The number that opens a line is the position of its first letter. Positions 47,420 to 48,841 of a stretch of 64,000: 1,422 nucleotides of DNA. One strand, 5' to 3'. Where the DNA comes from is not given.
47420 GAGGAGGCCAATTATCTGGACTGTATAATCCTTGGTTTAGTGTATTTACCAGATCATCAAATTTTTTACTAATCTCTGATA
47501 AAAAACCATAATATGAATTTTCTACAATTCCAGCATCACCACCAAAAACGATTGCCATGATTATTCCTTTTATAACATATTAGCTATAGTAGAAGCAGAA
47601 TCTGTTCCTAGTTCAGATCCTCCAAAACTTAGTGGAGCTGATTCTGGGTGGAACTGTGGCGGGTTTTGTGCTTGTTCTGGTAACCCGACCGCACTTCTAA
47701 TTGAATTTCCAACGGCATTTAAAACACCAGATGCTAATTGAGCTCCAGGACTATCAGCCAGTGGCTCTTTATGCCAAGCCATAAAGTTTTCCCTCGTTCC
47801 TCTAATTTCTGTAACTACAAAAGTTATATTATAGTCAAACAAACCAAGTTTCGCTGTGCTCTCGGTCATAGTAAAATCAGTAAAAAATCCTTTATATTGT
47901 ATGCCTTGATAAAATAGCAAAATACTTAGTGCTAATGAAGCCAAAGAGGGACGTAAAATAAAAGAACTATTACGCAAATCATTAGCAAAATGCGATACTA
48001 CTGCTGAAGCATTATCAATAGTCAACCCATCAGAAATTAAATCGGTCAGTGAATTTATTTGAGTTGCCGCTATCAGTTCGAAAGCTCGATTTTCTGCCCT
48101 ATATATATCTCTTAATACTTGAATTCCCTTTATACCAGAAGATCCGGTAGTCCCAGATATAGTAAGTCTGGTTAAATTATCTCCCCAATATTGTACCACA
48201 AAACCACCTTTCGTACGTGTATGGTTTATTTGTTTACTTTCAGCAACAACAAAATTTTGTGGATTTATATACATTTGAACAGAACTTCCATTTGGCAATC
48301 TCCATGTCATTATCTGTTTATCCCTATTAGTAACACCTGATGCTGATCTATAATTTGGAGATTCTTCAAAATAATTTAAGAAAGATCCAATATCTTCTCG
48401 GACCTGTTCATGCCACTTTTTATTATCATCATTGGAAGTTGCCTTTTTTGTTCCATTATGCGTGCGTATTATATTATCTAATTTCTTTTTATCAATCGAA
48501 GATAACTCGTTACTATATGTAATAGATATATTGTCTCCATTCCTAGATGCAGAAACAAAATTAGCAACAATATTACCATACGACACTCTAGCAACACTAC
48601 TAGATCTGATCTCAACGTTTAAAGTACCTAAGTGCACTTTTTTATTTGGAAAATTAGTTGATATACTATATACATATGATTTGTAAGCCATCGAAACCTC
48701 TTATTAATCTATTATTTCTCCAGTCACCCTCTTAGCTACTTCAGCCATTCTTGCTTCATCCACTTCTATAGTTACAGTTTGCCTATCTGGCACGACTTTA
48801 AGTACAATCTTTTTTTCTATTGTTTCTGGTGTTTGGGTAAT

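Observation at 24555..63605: DGY tripeptide strongly enriched in five virion proteins: candidate tyrosine glycosylation sequon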

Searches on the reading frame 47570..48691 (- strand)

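Call 33: search_protein_families(library=pfam, proteins=[window:47570-48691:-], max_evalue=0.01)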
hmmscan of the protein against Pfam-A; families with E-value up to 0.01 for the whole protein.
window:47570-48691:- (373 aa): 1 family
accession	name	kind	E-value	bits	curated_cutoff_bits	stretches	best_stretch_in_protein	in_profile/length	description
PF23980.1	Phage_tail_tube_init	-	0.00019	21.6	27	1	140-186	28-74/258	Putative phage tail tube initiator protein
